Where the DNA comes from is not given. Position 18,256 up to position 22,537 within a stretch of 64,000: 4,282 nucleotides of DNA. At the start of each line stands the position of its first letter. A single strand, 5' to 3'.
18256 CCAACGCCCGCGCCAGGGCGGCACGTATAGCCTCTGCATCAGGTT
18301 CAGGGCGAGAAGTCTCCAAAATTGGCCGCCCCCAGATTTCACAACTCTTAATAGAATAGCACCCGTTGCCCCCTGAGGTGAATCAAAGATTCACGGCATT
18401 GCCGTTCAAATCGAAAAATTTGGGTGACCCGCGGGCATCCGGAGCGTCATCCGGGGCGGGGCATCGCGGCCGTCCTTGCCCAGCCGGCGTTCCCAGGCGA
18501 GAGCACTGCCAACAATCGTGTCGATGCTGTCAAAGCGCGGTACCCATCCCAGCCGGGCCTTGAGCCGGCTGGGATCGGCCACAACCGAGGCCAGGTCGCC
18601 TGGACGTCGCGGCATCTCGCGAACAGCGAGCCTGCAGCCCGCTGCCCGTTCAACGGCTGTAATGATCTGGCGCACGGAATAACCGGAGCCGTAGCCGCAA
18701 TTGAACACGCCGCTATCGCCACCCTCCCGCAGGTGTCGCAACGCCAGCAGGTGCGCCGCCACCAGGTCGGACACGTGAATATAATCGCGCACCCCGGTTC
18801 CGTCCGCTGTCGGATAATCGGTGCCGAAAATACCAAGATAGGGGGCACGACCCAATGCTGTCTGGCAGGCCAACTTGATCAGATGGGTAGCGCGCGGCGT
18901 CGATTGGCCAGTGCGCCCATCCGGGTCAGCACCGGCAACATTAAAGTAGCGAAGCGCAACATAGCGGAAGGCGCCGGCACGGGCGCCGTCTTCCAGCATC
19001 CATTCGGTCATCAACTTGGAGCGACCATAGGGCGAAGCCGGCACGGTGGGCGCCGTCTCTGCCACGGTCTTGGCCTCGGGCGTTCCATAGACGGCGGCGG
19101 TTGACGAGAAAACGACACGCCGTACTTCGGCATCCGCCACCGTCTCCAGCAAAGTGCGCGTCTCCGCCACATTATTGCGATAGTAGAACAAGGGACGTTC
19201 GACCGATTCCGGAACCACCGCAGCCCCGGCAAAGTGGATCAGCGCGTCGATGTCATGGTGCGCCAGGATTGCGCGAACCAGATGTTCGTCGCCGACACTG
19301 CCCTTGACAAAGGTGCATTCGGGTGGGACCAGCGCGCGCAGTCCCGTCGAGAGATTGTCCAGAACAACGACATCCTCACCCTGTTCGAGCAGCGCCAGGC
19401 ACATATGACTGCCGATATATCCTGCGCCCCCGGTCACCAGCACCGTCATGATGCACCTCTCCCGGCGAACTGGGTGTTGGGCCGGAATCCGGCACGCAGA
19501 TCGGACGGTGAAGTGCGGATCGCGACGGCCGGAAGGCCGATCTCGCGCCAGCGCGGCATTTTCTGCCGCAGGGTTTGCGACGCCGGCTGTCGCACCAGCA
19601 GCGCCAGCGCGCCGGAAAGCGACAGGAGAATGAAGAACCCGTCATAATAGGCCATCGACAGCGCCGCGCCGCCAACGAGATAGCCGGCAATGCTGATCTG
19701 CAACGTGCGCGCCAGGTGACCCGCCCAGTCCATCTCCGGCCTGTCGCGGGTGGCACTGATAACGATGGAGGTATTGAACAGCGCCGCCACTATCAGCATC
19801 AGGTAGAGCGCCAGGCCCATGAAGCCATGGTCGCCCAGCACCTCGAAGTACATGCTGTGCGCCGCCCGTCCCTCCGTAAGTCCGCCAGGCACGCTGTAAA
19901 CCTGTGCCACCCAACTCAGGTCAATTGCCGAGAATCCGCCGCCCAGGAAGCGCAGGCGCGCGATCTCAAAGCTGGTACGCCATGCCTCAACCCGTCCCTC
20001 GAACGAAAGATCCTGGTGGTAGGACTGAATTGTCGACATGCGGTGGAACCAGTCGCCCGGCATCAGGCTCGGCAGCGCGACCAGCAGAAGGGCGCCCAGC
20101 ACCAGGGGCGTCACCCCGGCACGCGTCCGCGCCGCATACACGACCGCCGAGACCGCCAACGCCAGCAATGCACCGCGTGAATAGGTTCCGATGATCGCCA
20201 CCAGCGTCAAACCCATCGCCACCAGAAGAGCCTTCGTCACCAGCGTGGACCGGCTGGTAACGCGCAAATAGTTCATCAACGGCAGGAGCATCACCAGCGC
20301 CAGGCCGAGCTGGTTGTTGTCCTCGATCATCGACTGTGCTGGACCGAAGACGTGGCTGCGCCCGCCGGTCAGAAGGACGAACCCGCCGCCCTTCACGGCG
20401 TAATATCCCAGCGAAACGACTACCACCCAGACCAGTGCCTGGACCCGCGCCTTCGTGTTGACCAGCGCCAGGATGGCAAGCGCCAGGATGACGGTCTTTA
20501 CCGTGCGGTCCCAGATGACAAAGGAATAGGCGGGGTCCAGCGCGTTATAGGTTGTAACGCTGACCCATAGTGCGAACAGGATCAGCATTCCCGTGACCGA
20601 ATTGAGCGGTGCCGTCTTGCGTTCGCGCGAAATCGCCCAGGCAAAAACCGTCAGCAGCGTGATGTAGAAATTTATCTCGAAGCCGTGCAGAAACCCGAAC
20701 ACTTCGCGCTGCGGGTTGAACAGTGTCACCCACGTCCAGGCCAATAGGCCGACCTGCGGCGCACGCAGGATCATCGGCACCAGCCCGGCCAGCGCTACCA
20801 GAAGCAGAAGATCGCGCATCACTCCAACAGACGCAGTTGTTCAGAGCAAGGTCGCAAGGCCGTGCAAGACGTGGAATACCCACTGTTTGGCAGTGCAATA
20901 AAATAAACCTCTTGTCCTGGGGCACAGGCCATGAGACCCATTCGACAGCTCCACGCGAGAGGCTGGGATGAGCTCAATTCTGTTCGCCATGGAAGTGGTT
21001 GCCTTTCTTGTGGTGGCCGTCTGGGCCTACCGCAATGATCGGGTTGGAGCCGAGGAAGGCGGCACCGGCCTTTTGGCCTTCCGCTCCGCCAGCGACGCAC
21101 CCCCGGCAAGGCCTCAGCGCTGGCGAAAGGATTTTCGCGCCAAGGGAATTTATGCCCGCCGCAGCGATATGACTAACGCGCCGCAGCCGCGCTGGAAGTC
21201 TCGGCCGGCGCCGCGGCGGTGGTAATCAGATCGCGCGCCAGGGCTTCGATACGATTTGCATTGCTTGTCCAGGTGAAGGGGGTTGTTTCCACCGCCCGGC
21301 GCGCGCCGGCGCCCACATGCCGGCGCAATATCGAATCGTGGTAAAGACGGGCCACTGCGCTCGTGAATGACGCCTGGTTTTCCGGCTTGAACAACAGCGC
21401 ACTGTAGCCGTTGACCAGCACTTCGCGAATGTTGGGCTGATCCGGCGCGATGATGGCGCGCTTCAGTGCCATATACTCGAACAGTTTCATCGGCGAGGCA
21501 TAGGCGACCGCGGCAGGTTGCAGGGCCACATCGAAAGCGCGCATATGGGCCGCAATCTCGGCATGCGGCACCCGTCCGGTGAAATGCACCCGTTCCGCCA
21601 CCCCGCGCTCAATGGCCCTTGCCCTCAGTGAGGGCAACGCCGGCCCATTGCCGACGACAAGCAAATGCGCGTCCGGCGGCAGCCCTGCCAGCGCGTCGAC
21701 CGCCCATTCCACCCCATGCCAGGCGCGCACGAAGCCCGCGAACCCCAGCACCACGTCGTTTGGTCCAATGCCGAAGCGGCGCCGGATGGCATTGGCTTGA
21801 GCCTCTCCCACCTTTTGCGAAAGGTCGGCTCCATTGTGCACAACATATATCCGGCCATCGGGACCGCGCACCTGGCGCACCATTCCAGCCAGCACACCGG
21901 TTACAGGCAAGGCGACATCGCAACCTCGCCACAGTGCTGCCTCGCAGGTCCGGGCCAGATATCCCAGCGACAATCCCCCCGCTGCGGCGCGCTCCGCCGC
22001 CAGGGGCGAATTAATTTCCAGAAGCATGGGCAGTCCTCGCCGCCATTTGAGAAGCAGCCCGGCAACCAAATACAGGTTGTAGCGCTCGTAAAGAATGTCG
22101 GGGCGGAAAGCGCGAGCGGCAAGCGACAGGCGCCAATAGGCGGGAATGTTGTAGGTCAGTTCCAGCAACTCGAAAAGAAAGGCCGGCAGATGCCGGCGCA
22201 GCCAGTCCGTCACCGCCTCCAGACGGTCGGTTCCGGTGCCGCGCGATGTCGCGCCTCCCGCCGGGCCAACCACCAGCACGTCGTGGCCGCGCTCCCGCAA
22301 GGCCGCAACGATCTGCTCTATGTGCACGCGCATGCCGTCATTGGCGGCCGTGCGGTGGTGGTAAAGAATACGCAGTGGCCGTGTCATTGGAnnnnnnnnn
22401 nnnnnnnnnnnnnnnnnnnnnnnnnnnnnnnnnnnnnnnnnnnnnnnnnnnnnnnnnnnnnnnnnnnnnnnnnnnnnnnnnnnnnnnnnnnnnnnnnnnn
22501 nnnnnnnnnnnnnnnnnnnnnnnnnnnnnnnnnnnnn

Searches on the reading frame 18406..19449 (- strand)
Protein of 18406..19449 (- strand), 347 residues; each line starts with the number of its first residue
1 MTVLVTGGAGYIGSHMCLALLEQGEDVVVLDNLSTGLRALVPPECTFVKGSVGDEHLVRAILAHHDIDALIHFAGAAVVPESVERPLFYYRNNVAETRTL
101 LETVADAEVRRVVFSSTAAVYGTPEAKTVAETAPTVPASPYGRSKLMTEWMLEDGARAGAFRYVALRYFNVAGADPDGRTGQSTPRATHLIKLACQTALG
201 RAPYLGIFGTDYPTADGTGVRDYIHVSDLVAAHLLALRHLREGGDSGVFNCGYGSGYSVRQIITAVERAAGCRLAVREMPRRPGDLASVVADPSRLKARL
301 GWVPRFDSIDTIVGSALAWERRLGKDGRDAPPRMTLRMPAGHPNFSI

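Call 4: search_protein_families(library=pfam, proteins=[window:18406-19449:-], max_evalue=0.01)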
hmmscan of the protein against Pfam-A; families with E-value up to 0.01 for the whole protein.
window:18406-19449:- (347 aa): 10 families
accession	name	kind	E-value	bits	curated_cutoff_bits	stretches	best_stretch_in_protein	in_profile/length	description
PF01370.27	Epimerase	-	1.6e-58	198.4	20.9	1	3-252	1-240/240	NAD dependent epimerase/dehydratase family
PF16363.11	GDP_Man_Dehyd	-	8.6e-48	163.9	27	1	4-307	1-324/332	GDP-mannose 4,6 dehydratase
PF01073.25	3Beta_HSD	-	9.8e-16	58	22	1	4-154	1-159/280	3-beta hydroxysteroid dehydrogenase/isomerase family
PF02719.21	Polysacc_synt_2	-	4.2e-12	46.3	20.2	1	3-174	1-174/293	Polysaccharide biosynthesis protein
PF04321.23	RmlD_sub_bind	-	3.6e-10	39.8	27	1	1-154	1-139/287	RmlD substrate binding domain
PF13460.12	NAD_binding_10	-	1.4e-07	32.1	27.2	1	7-124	1-106/184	NAD(P)H-binding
PF07993.18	NAD_binding_4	-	2.8e-06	27.1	20.1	1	65-191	87-226/258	Male sterility protein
PF05368.20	NmrA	-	7.2e-06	26.2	27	1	2-118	4-108/298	NmrA-like family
PF00106.31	adh_short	-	0.00045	20.2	26.6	1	2-76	2-87/195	short chain dehydrogenase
PF08659.16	KR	-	0.0052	17.2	22.6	0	2-124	2-144/180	KR domain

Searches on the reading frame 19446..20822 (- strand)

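Call 4: search_protein_families(library=pfam, proteins=[window:19446-20822:-], max_evalue=0.01)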
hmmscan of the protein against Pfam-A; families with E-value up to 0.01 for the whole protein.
window:19446-20822:- (458 aa): 2 families
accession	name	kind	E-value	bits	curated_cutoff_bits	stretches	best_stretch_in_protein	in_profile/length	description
PF19358.4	DUF5935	-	2.8e-25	89.8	23.6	1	2-187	1-189/193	Family of unknown function (DUF5935)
PF04932.20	Wzy_C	-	5e-17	62.5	31.7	1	202-341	2-149/149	O-Antigen ligase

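Call 48: search_protein_families(library=ncbifam, proteins=[window:19446-20822:-], max_evalue=0.001)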
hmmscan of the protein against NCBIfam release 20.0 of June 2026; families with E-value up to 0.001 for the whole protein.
window:19446-20822:- (458 aa): 1 family
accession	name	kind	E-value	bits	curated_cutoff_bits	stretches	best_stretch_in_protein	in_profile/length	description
TIGR03097.1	PEP_O_lig_1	hypoth_equivalog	2.3e-118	395.6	188.1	1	3-406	1-403/408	putative O-glycosylation ligase, exosortase A system-associated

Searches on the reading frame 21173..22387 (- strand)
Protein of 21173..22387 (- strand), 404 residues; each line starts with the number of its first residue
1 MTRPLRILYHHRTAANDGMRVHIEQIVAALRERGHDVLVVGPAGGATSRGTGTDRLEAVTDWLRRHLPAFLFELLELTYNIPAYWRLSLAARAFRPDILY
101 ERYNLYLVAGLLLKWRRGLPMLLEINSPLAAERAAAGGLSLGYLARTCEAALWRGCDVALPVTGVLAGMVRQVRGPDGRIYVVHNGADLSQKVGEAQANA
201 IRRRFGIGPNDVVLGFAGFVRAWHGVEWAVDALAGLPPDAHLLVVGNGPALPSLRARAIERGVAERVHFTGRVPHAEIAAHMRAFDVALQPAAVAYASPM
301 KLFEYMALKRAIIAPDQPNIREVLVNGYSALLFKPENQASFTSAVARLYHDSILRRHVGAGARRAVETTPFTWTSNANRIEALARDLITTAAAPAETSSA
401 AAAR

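Call 4: search_protein_families(library=pfam, proteins=[window:21173-22387:-], max_evalue=0.01)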
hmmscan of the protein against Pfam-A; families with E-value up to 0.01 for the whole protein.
window:21173-22387:- (404 aa): 5 families
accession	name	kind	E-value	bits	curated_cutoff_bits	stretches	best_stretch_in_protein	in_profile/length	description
PF13692.12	Glyco_trans_1_4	-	4.6e-25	89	27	1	213-351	3-142/142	Glycosyl transferases group 1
PF00534.26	Glycos_transf_1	-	9.1e-23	81.1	26.4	1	200-364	4-171/172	Glycosyl transferases group 1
PF13439.12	Glyco_transf_4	-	8.2e-18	65.4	28.5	1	17-190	2-169/170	Glycosyltransferase Family 4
PF13579.12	Glyco_trans_4_4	-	5.9e-15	56.4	29.7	1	18-186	2-158/158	Glycosyl transferase 4-like domain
PF13524.12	Glyco_trans_1_2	-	2.9e-10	40.7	25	1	227-381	3-143/144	Glycosyl transferase-like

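Call 48: search_protein_families(library=ncbifam, proteins=[window:21173-22387:-], max_evalue=0.001)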
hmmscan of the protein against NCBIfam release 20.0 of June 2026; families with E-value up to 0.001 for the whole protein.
window:21173-22387:- (404 aa): 16 families
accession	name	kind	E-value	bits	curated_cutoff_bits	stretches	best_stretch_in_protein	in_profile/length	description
TIGR04063.1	stp3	hypoth_equivalog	2.7e-30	105.6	442.05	1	86-387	83-395/397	TIGR04063 family PEP-CTERM/XrtA system glycosyltransferase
TIGR03449.1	mycothiol_MshA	equivalog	1.2e-13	50.8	462.5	1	18-387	22-403/406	D-inositol-3-phosphate glycosyltransferase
NF007640.0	PRK10307.1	subfamily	1.5e-12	47.1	276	1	144-368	160-389/411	WcaI family glycosyltransferase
NF047684.1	TeichurnBiosyTuaC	equivalog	2.4e-12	46.5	550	1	186-382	193-384/391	teichuronic acid biosynthesis protein TuaC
TIGR03088.1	stp2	hypoth_equivalog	3.1e-12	46.2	409.05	1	173-383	155-369/374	TIGR03088 family PEP-CTERM/XrtA system glycosyltransferase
TIGR02149.1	glgA_Coryne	subfamily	1.3e-10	41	302.4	1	176-385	167-388/391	glycogen synthase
NF038229.1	Glyco4_Geo_Pelo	equivalog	4.1e-10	39.2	400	1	220-386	170-335/338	GPMC system family 4 glycosyltransferase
TIGR03999.1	thiol_BshA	equivalog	6.7e-10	38.4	273.7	1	165-378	154-364/375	N-acetyl-alpha-D-glucosaminyl L-malate synthase BshA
NF041876.1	EPS_EpsE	equivalog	2.4e-09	36.9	400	1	246-377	252-386/389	exopolysaccharide biosynthesis GT4 family glycosyltransferase EpsE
NF038298.1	EPS_HpsO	equivalog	1.4e-08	33.9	575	1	174-366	164-368/388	hormogonium polysaccharide biosynthesis glycosyltransferase HpsO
NF053787.1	GlcN_PG_synth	equivalog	5.3e-08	32.1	480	1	179-380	165-352/361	N-acetylglucosaminyl phosphatidylglycerol synthase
TIGR03087.1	stp1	hypoth_equivalog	9.9e-07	28.2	316.65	1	237-383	257-393/397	TIGR03087 family PEP-CTERM/XrtA system glycosyltransferase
TIGR04047.1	MSMEG_0565_glyc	hypoth_equivalog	1.4e-06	27.7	259.85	1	158-379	141-366/373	MSMEG_0565 family glycosyltransferase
NF041879.1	EPS_EpsH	equivalog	5.2e-06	25.4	800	1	212-394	238-423/431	exopolysaccharide biosynthesis glycosyltransferase EpsH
TIGR04157.1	glyco_rSAM_CFB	subfamily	7.7e-06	25.1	400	1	178-332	193-347/406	TIGR04157 family glycosyltransferase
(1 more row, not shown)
